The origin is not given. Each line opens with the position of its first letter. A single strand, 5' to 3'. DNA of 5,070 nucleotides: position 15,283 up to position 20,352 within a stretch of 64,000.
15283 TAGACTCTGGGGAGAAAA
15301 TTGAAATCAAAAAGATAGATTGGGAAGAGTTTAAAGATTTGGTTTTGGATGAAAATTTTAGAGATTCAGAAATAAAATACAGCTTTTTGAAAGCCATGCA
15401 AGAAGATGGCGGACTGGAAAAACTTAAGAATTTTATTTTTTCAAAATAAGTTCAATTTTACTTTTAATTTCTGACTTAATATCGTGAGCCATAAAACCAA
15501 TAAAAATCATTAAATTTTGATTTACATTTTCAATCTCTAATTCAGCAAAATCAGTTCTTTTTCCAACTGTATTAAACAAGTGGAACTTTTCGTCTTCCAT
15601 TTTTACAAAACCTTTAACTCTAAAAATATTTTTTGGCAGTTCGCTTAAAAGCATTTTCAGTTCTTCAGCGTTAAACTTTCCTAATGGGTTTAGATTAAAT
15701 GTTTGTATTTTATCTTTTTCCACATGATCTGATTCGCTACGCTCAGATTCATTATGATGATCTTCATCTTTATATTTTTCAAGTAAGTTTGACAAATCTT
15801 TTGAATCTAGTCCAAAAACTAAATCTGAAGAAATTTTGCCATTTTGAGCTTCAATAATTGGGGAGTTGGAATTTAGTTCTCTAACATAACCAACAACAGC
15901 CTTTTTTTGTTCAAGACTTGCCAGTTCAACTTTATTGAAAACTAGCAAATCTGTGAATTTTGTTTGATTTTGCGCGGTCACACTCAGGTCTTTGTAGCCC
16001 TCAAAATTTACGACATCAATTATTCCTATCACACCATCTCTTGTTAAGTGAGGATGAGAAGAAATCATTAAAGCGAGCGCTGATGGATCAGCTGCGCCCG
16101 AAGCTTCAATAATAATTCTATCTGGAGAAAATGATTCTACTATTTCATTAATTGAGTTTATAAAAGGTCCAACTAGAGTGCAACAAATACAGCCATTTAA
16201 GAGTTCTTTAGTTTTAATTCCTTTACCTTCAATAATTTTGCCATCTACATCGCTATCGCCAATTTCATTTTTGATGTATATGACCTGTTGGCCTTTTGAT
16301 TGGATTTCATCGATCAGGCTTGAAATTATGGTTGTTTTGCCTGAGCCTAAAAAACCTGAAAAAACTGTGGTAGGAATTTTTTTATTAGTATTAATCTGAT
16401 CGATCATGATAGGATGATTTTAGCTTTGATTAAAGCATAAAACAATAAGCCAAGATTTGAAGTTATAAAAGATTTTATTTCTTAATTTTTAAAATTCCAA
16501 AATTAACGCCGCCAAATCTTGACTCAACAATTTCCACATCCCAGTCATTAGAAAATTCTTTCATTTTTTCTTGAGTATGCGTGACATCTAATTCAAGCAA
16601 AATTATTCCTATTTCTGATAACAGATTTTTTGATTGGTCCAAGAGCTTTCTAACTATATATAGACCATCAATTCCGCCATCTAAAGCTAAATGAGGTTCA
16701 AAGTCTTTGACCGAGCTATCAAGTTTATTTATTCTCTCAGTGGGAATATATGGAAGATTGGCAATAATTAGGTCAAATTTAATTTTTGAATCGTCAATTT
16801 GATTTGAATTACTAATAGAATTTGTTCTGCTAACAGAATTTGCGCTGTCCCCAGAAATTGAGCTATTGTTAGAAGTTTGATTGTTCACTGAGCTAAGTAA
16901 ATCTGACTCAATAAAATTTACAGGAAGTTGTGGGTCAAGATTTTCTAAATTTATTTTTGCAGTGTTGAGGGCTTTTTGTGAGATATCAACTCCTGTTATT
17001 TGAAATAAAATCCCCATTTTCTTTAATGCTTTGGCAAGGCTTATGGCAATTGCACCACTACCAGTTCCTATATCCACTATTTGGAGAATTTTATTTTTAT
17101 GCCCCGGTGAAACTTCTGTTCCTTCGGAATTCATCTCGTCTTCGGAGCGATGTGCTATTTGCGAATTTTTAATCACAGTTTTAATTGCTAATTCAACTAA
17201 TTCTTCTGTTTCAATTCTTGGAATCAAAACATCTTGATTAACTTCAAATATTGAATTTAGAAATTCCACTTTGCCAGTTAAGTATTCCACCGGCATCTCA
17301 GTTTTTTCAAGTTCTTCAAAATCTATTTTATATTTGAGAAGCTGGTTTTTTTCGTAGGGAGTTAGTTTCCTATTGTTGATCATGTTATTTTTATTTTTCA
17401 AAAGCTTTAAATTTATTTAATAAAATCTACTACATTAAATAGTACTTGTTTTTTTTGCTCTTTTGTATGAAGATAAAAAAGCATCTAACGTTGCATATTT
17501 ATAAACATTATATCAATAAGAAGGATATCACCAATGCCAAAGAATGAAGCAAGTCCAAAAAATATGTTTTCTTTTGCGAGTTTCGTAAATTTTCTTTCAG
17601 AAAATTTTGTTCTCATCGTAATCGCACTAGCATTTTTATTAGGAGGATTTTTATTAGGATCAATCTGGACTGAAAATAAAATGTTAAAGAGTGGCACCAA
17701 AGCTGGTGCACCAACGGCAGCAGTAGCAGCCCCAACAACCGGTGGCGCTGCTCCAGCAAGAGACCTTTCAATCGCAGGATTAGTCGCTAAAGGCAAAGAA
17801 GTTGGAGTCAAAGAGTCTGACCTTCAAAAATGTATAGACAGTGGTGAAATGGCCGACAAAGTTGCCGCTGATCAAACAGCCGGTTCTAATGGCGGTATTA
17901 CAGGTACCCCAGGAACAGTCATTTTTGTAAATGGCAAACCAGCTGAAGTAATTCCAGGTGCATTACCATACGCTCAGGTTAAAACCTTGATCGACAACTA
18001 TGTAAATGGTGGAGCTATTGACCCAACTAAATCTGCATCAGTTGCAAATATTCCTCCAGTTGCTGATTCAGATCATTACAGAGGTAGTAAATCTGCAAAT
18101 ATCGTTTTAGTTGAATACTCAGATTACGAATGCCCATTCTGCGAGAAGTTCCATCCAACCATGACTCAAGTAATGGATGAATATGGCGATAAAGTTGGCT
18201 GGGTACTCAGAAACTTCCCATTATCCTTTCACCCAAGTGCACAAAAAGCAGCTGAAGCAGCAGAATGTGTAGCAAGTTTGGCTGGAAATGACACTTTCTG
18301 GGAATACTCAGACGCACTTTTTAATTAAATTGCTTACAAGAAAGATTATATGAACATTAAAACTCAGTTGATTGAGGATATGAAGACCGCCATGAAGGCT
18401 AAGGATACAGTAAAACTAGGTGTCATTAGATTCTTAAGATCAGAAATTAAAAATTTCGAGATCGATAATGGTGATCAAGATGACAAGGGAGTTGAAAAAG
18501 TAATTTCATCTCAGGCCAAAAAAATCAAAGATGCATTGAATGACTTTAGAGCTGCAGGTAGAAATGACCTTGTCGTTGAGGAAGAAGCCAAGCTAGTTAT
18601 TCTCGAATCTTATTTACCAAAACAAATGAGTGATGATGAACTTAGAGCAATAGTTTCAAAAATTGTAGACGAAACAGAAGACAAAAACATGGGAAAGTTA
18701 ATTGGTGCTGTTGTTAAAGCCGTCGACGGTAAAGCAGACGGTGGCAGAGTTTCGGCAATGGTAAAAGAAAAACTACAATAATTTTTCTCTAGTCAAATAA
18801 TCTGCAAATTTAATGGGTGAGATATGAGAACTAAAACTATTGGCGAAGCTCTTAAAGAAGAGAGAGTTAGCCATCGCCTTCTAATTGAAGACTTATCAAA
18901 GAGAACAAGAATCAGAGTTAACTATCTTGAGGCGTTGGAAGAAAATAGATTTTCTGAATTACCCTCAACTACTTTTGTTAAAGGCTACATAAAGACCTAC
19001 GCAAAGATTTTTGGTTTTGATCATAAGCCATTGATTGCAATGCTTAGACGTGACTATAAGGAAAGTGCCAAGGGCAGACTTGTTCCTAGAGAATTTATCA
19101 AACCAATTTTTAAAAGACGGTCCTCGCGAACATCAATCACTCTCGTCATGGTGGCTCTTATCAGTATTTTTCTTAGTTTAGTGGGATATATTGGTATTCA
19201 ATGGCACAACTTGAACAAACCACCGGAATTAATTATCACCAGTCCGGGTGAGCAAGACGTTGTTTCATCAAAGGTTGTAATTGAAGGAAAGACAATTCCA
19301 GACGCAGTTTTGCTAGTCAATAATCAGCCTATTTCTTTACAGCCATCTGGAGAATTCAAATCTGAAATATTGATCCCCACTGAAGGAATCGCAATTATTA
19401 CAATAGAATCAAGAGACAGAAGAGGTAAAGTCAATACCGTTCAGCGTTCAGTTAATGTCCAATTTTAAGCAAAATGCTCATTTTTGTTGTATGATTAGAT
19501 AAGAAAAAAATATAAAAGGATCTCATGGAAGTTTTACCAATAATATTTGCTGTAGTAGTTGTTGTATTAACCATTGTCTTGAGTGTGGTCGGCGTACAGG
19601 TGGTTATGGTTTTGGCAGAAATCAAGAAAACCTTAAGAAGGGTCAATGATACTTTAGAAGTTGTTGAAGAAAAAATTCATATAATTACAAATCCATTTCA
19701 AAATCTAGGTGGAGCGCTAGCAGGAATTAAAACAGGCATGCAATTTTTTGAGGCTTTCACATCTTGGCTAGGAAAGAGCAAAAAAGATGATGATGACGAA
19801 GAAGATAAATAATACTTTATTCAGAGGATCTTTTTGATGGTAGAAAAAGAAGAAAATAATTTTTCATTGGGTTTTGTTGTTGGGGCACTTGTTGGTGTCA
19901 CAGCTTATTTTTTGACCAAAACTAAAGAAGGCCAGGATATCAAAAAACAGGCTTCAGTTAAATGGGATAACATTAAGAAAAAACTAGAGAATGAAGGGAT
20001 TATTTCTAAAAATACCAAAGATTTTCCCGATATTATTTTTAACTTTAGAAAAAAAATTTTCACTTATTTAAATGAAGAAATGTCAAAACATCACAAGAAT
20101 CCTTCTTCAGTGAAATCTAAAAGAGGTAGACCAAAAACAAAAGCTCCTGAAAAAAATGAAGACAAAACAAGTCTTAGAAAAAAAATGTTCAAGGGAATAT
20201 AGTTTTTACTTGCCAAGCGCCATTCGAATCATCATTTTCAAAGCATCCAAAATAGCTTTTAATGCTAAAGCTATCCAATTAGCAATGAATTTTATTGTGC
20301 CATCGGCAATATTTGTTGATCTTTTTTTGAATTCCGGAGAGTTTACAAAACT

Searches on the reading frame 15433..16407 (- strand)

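Call 24: search_protein_families(library=pfam, proteins=[window:15433-16407:-], max_evalue=0.01)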
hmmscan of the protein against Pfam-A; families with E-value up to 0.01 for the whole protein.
window:15433-16407:- (324 aa): 6 families
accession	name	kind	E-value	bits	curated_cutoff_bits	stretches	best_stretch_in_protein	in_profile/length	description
PF02492.25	cobW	-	2.3e-41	141.8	20.7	1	12-185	1-179/180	CobW/HypB/UreG, nucleotide-binding domain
PF07683.19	CobW_C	-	7.3e-09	35.8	22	1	234-305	1-79/94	Cobalamin synthesis protein cobW C-terminal domain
PF03205.20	MobB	-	6.6e-06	26.5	26.6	1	16-56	4-44/133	Molybdopterin guanine dinucleotide synthesis protein B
PF24883.2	NPHP3_N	-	0.00077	20.1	24.8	1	13-45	24-56/164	Nephrocystin 3, N-terminal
PF10412.15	TrwB_AAD_bind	-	0.0071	15.7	20.5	0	13-43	17-47/387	Type IV secretion-system coupling protein DNA-binding domain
PF03193.22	RsgA_GTPase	-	0.0099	16.1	30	0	4-42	99-137/174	RsgA GTPase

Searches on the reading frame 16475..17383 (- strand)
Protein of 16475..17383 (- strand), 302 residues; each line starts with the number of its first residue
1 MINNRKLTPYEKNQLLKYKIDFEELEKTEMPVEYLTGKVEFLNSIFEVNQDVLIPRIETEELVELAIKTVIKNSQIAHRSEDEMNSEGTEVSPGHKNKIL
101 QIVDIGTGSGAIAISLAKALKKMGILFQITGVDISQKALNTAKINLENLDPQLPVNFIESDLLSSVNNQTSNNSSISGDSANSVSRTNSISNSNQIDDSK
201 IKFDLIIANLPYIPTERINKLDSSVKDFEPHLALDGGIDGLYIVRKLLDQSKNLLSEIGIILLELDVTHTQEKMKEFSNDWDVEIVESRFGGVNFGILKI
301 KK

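Call 24: search_protein_families(library=pfam, proteins=[window:16475-17383:-], max_evalue=0.01)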
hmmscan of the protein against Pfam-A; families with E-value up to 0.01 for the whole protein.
window:16475-17383:- (302 aa): 16 families
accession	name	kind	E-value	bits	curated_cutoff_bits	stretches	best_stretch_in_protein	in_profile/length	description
PF05175.20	MTS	-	2.8e-09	37.3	23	1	101-169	34-97/170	Methyltransferase small domain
PF13847.12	Methyltransf_31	-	4.4e-09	36.6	27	1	100-168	5-68/145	Methyltransferase domain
PF13649.12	Methyltransf_25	-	8.9e-08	33.2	27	1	102-163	1-56/97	Methyltransferase domain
PF07669.17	Eco57I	-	2.5e-06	28.1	25.3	1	128-221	2-93/171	Eco57I restriction-modification methylase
PF08242.18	Methyltransf_12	-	5.4e-05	24.3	30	1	103-163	1-59/98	Methyltransferase domain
PF08241.18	Methyltransf_11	-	9.8e-05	23.4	21.2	1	103-162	1-51/95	Methyltransferase domain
PF01739.24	CheR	-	0.00032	20.6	27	1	94-144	27-82/195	CheR methyltransferase, SAM binding domain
PF13679.12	Methyltransf_32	-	0.00044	20.7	27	1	94-164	21-91/143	Methyltransferase domain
PF01209.24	Ubie_methyltran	-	0.00053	19.8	20.1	1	100-160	49-105/233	ubiE/COQ5 methyltransferase family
PF01135.25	PCMT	-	0.00075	19.8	20.3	1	99-162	74-133/210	Protein-L-isoaspartate(D-aspartate) O-methyltransferase (PCMT)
PF01170.24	UPF0020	-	0.0016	18.6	22.3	0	117-163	67-113/197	RMKL-like, methyltransferase domain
PF13489.12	Methyltransf_23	-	0.0019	18.4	27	1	100-208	24-87/164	Methyltransferase domain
PF12847.13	Methyltransf_18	-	0.0022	18.5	27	1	101-178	17-90/151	Methyltransferase domain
PF06325.19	PrmA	-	0.0023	17.9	22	0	101-148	164-206/296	Ribosomal protein L11 methyltransferase (PrmA)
PF10017.15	Methyltransf_33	-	0.0043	16.6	23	1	98-170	63-132/304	Histidine-specific methyltransferase, SAM-dependent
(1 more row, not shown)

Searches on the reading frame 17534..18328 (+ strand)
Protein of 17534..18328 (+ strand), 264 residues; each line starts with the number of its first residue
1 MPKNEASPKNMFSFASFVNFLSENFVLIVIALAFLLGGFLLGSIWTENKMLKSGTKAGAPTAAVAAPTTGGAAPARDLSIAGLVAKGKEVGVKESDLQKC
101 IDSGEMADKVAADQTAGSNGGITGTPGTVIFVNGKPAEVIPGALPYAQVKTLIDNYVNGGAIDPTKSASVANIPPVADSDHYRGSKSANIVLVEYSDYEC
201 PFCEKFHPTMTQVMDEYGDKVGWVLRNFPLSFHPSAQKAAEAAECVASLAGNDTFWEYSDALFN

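Call 24: search_protein_families(library=pfam, proteins=[window:17534-18328:+], max_evalue=0.01)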
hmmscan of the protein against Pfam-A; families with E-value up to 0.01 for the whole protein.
window:17534-18328:+ (264 aa): 4 families
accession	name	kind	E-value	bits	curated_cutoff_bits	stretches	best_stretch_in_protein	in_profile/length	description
PF13462.12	Thioredoxin_4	-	1.3e-16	61.6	23.2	1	179-263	4-87/165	Thioredoxin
PF01323.26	DSBA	-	1.1e-11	45.3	25.6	2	88-153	130-190/191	DSBA-like thioredoxin domain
PF13098.12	Thioredoxin_2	-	9.3e-08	32.8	27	0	190-248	7-53/104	Thioredoxin-like domain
PF00085.26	Thioredoxin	-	0.00037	20.9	23.5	0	186-221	16-51/103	Thioredoxin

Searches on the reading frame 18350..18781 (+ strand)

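Call 24: search_protein_families(library=pfam, proteins=[window:18350-18781:+], max_evalue=0.01)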
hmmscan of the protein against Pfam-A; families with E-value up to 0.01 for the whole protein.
window:18350-18781:+ (143 aa): 2 families
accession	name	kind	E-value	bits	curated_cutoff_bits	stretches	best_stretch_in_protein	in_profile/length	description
PF09424.15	YqeY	-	1.3e-38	132.7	27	1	5-142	2-143/143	Yqey-like protein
PF02637.23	GatB_Yqey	-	1.3e-05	25.6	27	1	84-142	79-148/148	GatB domain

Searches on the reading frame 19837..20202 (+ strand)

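Call 24: search_protein_families(library=pfam, proteins=[window:19837-20202:+], max_evalue=0.01)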
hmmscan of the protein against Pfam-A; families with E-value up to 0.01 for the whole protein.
window:19837-20202:+ (121 aa): 1 family
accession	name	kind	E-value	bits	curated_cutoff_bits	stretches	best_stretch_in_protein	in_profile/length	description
PF12732.12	YtxH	-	4.1e-06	27.6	37.5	1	11-52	2-43/71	YtxH-like protein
